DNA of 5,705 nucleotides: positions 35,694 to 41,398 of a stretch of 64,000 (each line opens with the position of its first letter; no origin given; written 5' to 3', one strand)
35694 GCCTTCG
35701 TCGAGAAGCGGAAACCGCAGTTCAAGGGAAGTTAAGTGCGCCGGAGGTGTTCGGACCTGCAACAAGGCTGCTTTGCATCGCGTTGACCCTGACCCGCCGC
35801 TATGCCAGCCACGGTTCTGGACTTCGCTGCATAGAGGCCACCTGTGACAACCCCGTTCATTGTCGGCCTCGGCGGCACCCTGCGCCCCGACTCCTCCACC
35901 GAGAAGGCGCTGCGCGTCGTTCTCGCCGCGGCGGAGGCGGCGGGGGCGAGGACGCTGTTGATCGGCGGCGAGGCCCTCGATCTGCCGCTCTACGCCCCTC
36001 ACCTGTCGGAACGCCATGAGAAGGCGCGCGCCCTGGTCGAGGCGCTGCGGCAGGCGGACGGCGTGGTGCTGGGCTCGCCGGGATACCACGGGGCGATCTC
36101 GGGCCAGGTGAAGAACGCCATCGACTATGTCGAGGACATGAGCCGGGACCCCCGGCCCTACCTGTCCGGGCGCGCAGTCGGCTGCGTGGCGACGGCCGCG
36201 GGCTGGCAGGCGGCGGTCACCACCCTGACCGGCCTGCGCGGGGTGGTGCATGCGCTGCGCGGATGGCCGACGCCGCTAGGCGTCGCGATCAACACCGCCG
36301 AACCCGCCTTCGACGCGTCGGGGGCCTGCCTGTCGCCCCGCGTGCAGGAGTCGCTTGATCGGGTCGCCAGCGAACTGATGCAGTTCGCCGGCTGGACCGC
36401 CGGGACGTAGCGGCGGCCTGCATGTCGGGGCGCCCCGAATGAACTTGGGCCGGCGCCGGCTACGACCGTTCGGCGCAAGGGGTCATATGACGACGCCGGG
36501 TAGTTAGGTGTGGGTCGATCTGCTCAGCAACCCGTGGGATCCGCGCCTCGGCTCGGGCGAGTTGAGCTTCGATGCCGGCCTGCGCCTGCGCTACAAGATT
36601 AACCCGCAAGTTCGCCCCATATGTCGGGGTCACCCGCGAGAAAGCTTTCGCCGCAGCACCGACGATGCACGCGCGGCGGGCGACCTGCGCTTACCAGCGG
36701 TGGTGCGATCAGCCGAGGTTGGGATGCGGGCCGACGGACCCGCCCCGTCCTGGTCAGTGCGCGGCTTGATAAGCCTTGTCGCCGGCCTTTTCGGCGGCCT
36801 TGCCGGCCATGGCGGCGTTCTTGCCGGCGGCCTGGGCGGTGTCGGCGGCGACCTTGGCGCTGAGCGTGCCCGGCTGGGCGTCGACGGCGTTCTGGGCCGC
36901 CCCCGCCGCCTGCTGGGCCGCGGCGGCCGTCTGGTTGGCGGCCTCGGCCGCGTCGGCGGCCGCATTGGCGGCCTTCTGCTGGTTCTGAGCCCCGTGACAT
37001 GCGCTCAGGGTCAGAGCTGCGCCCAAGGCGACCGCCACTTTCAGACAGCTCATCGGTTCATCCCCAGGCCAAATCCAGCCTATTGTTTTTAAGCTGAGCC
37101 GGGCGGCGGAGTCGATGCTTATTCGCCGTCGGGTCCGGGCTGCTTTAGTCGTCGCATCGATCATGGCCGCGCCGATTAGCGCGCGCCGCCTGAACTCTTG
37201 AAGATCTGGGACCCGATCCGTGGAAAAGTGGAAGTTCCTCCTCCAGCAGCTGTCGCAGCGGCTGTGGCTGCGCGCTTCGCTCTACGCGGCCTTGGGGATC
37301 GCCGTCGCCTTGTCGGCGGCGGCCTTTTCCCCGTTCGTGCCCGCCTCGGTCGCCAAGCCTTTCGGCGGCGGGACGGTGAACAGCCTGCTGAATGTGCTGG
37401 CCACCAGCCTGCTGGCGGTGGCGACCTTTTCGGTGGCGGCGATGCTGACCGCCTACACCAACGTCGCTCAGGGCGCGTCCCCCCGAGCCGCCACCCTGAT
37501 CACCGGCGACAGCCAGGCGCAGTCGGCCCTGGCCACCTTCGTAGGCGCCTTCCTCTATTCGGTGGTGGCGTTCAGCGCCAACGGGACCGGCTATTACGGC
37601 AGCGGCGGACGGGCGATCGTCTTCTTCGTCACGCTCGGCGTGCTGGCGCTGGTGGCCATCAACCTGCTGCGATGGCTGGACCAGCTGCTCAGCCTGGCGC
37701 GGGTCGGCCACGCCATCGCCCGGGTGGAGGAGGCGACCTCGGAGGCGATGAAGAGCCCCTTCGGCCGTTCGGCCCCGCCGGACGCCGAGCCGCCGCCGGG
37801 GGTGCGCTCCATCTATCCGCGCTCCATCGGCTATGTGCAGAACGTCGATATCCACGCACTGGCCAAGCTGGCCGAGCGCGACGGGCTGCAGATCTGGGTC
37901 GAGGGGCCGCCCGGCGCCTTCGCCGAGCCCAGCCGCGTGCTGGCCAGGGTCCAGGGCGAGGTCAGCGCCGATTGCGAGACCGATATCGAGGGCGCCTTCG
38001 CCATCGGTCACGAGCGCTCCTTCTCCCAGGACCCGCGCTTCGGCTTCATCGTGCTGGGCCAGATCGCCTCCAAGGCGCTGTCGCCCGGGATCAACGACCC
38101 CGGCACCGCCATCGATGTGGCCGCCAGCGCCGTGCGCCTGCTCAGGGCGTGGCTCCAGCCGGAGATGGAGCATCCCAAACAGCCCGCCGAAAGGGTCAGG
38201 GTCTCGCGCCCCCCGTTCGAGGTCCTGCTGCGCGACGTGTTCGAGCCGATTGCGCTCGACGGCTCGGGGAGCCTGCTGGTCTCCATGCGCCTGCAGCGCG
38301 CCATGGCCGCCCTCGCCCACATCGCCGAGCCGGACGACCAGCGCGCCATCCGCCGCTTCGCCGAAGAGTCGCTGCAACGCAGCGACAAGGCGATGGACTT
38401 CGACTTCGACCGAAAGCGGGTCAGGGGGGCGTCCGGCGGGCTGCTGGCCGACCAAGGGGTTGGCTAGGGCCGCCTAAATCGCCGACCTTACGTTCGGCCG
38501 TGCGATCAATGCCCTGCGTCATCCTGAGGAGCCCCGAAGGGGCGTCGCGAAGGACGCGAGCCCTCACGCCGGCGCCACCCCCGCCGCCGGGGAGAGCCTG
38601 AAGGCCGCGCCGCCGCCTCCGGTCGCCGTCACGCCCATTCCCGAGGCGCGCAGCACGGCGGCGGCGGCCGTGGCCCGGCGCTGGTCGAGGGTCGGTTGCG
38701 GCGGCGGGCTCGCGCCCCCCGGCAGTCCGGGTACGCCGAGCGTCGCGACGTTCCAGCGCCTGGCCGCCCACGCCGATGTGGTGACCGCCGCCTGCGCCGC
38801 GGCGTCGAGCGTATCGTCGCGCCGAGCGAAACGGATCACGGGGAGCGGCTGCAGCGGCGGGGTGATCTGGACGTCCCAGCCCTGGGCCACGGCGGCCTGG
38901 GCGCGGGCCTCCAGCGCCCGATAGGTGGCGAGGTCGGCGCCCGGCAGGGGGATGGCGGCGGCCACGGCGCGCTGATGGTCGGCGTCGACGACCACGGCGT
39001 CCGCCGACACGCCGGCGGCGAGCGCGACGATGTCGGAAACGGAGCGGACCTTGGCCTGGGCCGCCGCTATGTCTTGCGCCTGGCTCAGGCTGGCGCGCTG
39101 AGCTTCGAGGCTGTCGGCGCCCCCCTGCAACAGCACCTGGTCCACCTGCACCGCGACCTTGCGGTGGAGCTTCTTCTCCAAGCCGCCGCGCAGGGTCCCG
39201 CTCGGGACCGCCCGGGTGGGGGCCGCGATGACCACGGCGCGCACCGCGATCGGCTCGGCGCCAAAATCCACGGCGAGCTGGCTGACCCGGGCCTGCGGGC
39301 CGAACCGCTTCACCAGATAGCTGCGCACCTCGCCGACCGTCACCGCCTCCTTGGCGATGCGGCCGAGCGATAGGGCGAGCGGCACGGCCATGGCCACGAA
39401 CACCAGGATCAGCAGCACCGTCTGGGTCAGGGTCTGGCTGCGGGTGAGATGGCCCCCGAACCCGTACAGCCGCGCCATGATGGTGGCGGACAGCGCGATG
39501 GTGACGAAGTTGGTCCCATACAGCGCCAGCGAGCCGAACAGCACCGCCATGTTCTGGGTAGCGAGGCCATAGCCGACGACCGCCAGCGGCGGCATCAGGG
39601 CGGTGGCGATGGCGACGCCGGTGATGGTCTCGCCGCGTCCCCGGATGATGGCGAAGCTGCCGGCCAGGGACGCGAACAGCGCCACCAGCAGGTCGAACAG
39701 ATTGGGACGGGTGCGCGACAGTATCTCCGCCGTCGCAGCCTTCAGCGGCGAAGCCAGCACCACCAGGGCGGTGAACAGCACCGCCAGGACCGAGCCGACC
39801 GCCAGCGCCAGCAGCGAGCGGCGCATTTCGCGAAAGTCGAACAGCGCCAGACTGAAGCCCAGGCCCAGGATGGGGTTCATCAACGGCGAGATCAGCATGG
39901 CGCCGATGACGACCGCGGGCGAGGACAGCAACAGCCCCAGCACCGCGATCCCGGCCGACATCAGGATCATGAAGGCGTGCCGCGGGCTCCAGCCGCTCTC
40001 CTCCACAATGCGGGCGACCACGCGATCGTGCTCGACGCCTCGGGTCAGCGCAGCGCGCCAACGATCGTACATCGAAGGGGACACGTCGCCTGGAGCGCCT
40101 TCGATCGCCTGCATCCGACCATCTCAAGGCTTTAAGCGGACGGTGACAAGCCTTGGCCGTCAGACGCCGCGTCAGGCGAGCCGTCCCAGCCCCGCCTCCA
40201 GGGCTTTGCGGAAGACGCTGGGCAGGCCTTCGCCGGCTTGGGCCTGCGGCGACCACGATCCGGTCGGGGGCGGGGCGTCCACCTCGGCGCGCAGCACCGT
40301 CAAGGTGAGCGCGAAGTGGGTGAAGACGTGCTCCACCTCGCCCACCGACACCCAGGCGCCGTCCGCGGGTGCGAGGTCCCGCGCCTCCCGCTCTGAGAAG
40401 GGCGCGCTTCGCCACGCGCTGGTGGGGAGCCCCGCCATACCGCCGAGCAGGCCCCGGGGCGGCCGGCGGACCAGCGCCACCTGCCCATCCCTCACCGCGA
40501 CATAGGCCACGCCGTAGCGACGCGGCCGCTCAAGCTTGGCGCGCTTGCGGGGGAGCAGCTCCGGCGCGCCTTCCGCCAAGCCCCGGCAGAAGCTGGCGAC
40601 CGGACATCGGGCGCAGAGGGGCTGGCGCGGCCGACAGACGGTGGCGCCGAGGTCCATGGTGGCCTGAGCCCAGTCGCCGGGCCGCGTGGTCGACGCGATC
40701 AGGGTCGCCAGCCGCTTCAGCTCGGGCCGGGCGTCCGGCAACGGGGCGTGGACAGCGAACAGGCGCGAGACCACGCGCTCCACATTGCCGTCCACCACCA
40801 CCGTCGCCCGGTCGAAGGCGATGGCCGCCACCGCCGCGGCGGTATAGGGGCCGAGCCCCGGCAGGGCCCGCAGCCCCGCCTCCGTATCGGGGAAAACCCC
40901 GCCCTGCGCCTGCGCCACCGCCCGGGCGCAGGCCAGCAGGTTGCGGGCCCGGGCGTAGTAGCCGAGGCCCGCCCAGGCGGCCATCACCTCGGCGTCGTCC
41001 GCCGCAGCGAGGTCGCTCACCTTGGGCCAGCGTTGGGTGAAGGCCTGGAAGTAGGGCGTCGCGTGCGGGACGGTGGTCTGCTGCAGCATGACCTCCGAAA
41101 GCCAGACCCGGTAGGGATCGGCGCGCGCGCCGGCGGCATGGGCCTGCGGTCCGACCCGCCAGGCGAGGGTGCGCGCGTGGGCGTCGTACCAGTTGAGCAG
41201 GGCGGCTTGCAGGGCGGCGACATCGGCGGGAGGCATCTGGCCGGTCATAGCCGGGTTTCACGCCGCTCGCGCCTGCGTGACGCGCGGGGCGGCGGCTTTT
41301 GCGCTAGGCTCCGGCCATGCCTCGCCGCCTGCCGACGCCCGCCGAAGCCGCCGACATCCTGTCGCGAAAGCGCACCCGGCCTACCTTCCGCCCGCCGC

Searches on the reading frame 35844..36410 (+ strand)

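Call 54: search_protein_families(library=pfam, proteins=[window:35844-36410:+], max_evalue=0.001)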
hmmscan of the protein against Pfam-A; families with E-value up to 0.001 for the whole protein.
window:35844-36410:+ (188 aa): 2 families
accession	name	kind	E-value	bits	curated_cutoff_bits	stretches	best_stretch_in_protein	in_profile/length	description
PF03358.20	FMN_red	-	1.3e-26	93.5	24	1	6-151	3-149/152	NADPH-dependent FMN reductase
PF02525.22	Flavodoxin_2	-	8.7e-06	26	27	1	14-126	11-142/198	Flavodoxin-like fold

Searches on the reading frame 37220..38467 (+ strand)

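Call 9: search_protein_families(library=pfam, proteins=[window:37220-38467:+], max_evalue=0.01)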
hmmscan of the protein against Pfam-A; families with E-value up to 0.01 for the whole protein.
window:37220-38467:+ (415 aa): 1 family
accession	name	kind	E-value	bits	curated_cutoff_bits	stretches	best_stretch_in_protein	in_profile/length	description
PF10011.15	DUF2254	-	1.5e-84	284.4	28.8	1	13-363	2-367/368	Predicted membrane protein (DUF2254)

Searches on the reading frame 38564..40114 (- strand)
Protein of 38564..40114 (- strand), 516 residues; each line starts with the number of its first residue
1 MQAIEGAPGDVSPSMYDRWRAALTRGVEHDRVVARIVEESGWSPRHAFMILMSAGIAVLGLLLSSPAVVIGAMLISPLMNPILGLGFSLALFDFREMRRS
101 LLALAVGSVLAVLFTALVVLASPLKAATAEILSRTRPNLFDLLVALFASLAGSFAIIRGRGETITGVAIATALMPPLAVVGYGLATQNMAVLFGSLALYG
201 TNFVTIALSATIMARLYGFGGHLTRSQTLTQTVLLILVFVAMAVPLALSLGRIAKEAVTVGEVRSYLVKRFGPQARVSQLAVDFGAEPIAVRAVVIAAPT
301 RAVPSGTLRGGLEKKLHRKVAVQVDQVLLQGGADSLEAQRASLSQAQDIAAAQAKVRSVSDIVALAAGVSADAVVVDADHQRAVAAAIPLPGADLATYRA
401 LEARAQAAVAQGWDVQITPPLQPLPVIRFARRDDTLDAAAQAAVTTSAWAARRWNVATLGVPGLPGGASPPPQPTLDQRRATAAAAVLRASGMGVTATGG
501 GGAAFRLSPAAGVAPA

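Call 9: search_protein_families(library=pfam, proteins=[window:38564-40114:-], max_evalue=0.01)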
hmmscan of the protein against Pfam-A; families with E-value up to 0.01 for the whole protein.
window:38564-40114:- (516 aa): 1 family
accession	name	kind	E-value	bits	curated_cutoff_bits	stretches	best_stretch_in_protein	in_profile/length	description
PF04087.19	DUF389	-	1.9e-39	135.3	23.9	1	73-208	1-137/137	Domain of unknown function (DUF389)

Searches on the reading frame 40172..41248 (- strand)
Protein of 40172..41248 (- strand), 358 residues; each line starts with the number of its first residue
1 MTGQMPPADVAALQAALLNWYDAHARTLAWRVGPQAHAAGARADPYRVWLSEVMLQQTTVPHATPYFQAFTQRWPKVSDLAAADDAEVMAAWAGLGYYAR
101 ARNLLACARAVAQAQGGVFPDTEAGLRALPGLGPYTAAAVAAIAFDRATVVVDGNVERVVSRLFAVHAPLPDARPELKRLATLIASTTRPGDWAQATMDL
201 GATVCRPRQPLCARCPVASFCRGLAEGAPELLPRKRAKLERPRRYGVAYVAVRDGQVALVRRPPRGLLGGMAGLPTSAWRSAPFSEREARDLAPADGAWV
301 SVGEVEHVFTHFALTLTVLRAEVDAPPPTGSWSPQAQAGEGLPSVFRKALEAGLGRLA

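Call 9: search_protein_families(library=pfam, proteins=[window:40172-41248:-], max_evalue=0.01)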
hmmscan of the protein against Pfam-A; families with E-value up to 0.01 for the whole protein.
window:40172-41248:- (358 aa): 4 families
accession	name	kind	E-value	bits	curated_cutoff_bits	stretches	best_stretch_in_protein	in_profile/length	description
PF00730.31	HhH-GPD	-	2.4e-19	70.1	26.2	1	51-171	2-95/108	HhH-GPD superfamily base excision DNA repair protein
PF14815.12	NUDIX_4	-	1.8e-16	60.4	35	1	248-351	3-112/113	NUDIX domain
PF00633.29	HHH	-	6.2e-06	26.2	24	1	116-142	3-29/30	Helix-hairpin-helix motif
PF10576.14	EndIII_4Fe-2S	-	0.0083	16.8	20.5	0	205-221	1-17/17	Iron-sulfur binding domain of endonuclease III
